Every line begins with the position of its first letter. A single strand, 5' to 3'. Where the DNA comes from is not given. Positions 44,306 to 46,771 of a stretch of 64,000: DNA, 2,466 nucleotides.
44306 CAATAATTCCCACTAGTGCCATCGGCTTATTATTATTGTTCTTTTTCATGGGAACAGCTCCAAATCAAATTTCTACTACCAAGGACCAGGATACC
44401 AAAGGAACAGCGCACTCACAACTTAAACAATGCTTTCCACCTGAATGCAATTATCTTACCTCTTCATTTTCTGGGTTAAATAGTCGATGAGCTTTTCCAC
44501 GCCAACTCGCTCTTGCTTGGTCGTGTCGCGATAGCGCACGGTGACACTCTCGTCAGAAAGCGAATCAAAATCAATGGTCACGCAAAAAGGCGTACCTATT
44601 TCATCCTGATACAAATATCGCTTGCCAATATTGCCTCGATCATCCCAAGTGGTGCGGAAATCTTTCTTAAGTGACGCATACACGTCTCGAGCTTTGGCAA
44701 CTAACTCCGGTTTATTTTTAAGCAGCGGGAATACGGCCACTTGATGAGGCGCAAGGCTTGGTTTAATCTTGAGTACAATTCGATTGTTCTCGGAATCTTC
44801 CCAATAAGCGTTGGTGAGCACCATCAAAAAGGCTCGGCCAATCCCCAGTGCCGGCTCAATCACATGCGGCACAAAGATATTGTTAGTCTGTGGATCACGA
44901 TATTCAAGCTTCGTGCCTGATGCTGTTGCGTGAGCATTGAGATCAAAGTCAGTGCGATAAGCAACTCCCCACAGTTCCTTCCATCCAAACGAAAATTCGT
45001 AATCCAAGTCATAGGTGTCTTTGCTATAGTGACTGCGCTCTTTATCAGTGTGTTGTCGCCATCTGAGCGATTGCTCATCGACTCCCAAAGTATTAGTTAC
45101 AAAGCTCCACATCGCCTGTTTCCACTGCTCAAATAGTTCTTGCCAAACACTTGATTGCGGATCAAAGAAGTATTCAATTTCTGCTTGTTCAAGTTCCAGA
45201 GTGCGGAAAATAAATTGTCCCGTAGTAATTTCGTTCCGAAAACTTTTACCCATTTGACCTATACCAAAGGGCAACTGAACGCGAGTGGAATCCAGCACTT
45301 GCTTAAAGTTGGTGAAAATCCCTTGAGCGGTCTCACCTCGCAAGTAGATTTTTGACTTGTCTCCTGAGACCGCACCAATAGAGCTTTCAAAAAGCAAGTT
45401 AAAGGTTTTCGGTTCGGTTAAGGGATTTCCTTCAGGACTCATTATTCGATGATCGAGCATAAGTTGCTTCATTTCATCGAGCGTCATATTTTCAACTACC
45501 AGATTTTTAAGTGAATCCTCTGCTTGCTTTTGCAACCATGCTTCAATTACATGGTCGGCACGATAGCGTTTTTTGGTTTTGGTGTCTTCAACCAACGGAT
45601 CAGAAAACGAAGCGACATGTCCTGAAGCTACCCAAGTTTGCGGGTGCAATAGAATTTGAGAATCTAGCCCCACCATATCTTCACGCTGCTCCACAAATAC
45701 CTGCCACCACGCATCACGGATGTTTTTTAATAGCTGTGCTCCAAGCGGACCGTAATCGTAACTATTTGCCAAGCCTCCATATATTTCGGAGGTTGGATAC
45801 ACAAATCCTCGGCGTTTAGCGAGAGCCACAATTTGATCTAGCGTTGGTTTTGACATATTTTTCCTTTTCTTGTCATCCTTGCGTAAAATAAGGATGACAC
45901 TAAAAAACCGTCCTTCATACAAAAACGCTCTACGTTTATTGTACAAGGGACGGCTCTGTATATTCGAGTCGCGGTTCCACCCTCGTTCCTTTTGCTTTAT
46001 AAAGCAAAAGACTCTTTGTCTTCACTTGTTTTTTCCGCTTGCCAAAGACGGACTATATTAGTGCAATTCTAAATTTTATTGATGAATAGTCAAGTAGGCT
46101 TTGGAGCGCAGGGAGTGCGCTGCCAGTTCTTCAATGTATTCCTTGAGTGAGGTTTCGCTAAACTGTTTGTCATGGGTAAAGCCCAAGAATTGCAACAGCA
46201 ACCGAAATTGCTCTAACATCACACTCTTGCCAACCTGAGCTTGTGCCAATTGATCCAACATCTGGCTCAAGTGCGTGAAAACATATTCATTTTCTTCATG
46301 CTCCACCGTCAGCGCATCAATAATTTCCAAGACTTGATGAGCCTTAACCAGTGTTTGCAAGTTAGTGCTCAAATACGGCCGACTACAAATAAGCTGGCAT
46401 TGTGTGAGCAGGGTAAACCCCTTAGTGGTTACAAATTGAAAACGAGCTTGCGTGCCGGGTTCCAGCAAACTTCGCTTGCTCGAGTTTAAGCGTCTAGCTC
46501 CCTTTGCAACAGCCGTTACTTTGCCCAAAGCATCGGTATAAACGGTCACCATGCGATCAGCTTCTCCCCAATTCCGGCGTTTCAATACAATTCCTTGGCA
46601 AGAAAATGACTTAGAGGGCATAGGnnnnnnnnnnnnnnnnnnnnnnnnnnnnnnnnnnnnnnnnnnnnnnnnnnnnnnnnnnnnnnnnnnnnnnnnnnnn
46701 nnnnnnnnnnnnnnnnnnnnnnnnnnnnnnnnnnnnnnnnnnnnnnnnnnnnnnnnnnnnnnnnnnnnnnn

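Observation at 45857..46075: Canonical-looking T-box riboswitch with terminator controlling glyQS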

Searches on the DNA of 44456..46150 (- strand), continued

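Call 44: search_with_rna_model(model_id=R1, source=window, max_evalue=10, show_alignments=3)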
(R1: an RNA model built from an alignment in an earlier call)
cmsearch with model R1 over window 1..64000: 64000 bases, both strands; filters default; matches with E-value up to 10: 2.
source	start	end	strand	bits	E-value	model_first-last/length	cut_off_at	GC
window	45944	46054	-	65.9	1.2e-15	1-106/106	no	0.46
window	46446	46519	-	8.6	1.1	1-106/106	no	0.55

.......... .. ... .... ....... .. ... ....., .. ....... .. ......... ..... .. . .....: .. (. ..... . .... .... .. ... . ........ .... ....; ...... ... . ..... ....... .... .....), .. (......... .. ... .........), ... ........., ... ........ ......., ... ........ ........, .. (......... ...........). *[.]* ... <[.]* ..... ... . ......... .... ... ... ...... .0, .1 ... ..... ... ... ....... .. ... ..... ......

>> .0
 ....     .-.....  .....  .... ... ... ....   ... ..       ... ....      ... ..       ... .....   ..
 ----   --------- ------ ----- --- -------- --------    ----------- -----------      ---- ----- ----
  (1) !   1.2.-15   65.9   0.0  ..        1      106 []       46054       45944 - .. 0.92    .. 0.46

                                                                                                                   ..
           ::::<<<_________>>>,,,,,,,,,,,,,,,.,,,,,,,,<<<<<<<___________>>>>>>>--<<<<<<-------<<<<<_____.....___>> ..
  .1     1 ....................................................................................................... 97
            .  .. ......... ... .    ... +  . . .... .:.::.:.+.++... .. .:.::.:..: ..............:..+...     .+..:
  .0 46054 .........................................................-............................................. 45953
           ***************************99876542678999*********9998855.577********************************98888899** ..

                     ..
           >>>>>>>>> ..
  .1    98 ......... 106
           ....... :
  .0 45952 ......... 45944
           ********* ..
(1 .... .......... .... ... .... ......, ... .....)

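Call 54: search_with_rna_model(model_id=R1, sources=[L081, L082, L083, L084, L085, L086, L087, L088, L089, L090, L091, L092, L093, L094, L095, L096, L097, L098, L099, L100, L101, L102, L103, L104, L105, L106, L107, L108, L109, L110, L111, L112, L113, L114, L115, L116, L117, L118, L119, L120, L121, L122, L123, L124, L125, L126, L127, L128, L129, L130, L131, L132, L133, L134, L135, L136, L137, L138, L139, L140, L141, L142, L143, L144, L145, L146, L147, L148, L149, L150, L151, L152, L153, L154, L155, L156, L157, L158, L159, L160, L161, L162, L163, L164, L165, L166, L167, L168, L169, L170, L171, L172], max_evalue=0.001, make_alignment=false)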
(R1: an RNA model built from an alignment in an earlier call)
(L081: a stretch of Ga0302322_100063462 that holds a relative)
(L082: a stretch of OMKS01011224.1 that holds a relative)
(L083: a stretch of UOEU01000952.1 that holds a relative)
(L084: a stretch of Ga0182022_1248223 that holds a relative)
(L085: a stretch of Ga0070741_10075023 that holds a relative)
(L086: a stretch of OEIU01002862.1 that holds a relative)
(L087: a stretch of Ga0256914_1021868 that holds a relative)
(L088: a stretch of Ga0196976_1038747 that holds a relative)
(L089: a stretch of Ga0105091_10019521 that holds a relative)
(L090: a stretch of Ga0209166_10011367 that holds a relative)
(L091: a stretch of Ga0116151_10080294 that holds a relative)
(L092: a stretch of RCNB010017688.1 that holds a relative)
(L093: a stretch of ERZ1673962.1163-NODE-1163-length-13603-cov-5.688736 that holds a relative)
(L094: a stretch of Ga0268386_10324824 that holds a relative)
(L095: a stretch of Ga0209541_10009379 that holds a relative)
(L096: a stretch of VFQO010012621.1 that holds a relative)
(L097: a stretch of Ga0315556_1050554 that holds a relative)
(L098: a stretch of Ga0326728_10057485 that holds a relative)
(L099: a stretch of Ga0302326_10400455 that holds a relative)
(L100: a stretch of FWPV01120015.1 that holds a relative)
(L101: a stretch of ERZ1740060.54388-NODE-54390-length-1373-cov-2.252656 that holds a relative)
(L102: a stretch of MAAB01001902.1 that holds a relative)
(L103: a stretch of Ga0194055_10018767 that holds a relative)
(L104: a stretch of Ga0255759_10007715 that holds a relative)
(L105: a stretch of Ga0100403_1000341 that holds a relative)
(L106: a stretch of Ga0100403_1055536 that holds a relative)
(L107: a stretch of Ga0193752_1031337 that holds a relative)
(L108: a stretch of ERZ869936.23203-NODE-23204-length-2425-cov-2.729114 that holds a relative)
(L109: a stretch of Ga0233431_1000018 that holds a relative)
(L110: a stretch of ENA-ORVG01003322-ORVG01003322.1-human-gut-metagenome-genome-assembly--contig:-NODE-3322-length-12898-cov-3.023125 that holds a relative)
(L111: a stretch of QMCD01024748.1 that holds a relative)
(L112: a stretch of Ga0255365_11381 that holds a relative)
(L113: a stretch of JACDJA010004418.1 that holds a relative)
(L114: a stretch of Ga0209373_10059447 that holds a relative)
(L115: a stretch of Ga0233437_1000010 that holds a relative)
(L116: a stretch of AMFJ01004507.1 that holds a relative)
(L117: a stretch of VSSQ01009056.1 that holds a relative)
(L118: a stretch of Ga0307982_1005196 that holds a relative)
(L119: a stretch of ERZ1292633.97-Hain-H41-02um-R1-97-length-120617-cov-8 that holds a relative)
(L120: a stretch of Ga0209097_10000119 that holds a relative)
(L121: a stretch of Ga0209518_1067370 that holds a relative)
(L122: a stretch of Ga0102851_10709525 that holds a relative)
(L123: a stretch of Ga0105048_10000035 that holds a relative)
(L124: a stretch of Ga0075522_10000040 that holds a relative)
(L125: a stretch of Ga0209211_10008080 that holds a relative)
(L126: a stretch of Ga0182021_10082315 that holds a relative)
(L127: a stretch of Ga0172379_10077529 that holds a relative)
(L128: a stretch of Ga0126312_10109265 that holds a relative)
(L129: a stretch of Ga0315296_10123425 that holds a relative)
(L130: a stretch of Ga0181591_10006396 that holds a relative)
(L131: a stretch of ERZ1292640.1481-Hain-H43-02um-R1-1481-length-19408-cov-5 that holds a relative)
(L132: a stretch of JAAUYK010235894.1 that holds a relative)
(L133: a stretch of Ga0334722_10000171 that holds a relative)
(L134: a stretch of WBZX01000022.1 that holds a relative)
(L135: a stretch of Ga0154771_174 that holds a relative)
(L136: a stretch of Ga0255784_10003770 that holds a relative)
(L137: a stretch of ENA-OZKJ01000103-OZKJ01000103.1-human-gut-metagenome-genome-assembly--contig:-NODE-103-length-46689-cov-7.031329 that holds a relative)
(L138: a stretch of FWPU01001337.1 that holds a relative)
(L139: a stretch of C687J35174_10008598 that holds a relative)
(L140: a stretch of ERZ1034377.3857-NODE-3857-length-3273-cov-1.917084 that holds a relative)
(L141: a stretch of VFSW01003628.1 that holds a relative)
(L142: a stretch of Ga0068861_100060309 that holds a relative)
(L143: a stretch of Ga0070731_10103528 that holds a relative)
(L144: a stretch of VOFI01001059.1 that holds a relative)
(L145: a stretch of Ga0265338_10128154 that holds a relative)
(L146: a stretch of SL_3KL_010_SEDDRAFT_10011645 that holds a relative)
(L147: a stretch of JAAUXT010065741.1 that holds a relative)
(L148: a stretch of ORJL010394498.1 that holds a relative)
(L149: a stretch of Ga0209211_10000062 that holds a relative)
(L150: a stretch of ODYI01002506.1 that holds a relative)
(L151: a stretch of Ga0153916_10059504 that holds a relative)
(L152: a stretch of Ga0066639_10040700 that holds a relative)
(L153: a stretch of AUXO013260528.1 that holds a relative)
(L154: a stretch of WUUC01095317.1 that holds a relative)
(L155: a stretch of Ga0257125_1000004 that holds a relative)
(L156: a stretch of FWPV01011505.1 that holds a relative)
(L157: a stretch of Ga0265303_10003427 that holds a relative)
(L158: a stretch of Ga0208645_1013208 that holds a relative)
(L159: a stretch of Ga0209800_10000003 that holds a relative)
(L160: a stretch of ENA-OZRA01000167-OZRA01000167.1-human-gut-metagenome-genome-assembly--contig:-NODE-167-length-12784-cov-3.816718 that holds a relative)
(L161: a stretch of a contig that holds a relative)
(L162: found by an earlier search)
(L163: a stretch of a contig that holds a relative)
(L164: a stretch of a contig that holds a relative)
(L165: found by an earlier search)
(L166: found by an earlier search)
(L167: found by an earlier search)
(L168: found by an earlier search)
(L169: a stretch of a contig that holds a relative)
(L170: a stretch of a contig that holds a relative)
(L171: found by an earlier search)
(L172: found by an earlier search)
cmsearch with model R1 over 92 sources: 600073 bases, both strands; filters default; matches with E-value up to 0.001: 49.
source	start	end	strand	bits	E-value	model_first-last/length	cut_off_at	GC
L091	422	527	-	120.5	5.8e-29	1-106/106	no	0.6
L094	403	502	-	101.8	4.6e-24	1-106/106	no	0.57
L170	2992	3089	+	94.4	3.9e-22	1-106/106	no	0.67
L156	10396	10489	-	87.3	2.9e-20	1-106/106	no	0.64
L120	184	283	+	79.2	3.7e-18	1-106/106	no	0.62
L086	5067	5165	+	77.7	9.3e-18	1-106/106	no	0.65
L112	849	957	+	76.5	1.9e-17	1-106/106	no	0.43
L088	165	257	-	76.2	2.3e-17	1-106/106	no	0.65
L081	2573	2670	-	75.3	3.8e-17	1-106/106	no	0.58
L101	1117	1229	+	73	1.5e-16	1-106/106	no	0.58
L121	474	574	-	70.7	5.9e-16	1-106/106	no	0.53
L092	32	131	-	68.8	1.9e-15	1-106/106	no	0.55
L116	6763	6875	+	68.3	2.7e-15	1-106/106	no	0.44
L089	1430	1559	-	67.8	3.5e-15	1-106/106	no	0.62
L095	6399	6496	-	66.7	6.8e-15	1-106/106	no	0.44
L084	935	1051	+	65.9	1.1e-14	1-106/106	no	0.41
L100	1640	1772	-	65.1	1.7e-14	1-106/106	no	0.61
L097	1184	1282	+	65.1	1.8e-14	1-106/106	no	0.63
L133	1515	1629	-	64.4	2.7e-14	1-106/106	no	0.46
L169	9710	9816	+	61.5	1.6e-13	1-106/106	no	0.53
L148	580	692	+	60.4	2.9e-13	1-106/106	no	0.47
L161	662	769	-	59.4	5.5e-13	1-106/106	no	0.44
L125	3387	3496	-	59.3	5.8e-13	1-106/106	no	0.46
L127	939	1048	-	59.2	6.1e-13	1-106/106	no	0.47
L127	1120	1234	-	57.1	2.2e-12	1-106/106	no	0.44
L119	10695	10806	+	56.8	2.6e-12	1-106/106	no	0.49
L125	3565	3679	-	56.3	3.6e-12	1-106/106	no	0.45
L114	511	617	-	56.2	3.9e-12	1-106/106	no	0.46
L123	6091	6194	-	55.5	5.7e-12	1-106/106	no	0.48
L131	1981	2092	+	55.1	7.4e-12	1-106/106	no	0.48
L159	874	975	+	54.4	1.1e-11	1-106/106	no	0.53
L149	4108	4214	+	51.2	7.6e-11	1-106/106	no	0.42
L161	496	601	-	50.6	1.1e-10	1-106/106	no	0.52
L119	10544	10642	+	48.7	3.5e-10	1-106/106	no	0.44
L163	1840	1948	-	47.7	6.2e-10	5-106/106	5'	0.45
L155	1111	1213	+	46.7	1.1e-09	1-106/106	no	0.45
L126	615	710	+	45.2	2.8e-09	1-106/106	no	0.57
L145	897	1012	-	41.2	3.2e-08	1-106/106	no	0.47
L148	426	529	+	38.3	1.8e-07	1-106/106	no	0.45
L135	6701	6808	+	38.2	1.9e-07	1-106/106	no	0.5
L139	10219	10313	+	37.1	3.7e-07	1-106/106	no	0.45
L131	1837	1931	+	37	4e-07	1-106/106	no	0.52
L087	2795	2907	-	36.2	6.3e-07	1-106/106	no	0.43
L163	1701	1805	-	35.1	1.2e-06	1-106/106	no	0.48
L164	174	285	+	30.7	1.7e-05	1-106/106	no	0.38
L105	2602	2713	+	29.8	2.9e-05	1-106/106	no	0.41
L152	437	527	-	28.1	8.5e-05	1-106/106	no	0.46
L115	6976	7064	-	26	0.00029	1-106/106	no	0.46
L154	728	838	+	24.3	0.0008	1-106/106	no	0.5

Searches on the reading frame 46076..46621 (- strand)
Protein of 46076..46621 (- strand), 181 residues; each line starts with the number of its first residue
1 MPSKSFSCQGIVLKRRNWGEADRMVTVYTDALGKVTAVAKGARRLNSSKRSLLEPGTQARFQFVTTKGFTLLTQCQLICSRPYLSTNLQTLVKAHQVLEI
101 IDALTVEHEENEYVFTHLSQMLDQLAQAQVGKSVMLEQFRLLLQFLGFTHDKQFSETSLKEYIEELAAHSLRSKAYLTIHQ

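Call 11: search_protein_families(library=pfam, proteins=[window:46076-46621:-])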
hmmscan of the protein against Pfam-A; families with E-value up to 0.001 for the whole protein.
window:46076-46621:- (181 aa): 2 families
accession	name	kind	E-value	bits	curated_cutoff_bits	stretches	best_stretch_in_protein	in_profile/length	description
PF11967.14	RecO_N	-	3.9e-21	75.3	27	1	6-79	4-78/80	Recombination protein O N terminal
PF02565.21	RecO_C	-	0.00052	20.2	22.1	1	89-148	5-64/157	Recombination protein O C terminal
